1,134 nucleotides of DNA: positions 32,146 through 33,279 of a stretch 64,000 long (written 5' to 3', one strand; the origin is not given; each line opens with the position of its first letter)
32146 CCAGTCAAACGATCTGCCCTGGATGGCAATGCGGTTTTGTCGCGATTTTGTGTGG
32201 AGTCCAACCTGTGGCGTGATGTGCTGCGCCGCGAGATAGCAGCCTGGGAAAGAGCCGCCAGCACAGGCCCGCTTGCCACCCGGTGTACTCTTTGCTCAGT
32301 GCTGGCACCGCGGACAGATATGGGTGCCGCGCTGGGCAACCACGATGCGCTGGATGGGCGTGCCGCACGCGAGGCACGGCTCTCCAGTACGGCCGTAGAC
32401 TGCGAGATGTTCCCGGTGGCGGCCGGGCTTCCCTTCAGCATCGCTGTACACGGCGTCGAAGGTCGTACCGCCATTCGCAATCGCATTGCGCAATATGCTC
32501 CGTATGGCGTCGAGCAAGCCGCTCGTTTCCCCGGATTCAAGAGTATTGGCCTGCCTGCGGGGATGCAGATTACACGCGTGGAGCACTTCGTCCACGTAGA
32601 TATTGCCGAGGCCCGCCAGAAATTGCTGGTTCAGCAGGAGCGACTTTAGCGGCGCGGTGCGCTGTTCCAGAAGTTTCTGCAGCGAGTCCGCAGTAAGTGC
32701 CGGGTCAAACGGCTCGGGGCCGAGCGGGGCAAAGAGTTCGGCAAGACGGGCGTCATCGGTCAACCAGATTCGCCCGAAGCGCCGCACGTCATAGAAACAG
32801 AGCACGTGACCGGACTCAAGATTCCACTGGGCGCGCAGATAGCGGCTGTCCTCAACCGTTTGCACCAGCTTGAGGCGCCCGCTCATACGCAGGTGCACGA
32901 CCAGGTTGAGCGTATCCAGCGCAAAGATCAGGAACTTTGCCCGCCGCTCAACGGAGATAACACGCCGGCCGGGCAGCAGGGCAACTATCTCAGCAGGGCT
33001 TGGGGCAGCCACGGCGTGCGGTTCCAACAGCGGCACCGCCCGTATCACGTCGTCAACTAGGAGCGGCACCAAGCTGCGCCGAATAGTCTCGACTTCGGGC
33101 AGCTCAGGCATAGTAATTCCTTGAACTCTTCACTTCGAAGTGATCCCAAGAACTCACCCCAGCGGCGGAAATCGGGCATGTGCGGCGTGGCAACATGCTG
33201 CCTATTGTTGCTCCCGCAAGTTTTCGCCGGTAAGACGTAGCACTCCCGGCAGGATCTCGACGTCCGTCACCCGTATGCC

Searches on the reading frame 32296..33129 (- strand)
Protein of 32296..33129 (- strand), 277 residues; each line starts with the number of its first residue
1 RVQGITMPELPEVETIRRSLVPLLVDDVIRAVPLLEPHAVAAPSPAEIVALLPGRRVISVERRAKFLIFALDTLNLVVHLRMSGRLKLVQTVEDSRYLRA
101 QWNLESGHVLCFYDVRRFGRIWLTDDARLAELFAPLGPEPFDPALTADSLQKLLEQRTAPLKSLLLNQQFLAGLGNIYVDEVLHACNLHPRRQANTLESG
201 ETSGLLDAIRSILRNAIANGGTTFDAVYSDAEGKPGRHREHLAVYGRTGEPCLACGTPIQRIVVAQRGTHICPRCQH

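Call 33: search_protein_families(library=pfam, proteins=[window:32296-33129:-], max_evalue=0.01)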
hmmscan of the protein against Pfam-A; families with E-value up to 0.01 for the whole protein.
window:32296-33129:- (277 aa): 3 families
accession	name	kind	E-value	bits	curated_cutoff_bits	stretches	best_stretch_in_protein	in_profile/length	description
PF01149.29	Fapy_DNA_glyco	-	9.9e-31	107.2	25.5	1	7-121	1-117/117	Formamidopyrimidine-DNA glycosylase N-terminal domain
PF06831.19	H2TH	-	4.7e-24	84.6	34.7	1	136-224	1-89/93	Formamidopyrimidine-DNA glycosylase H2TH domain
PF06827.20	zf-FPG_IleRS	-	2.2e-12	47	21.3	1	249-277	1-29/30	Zinc finger found in FPG and IleRS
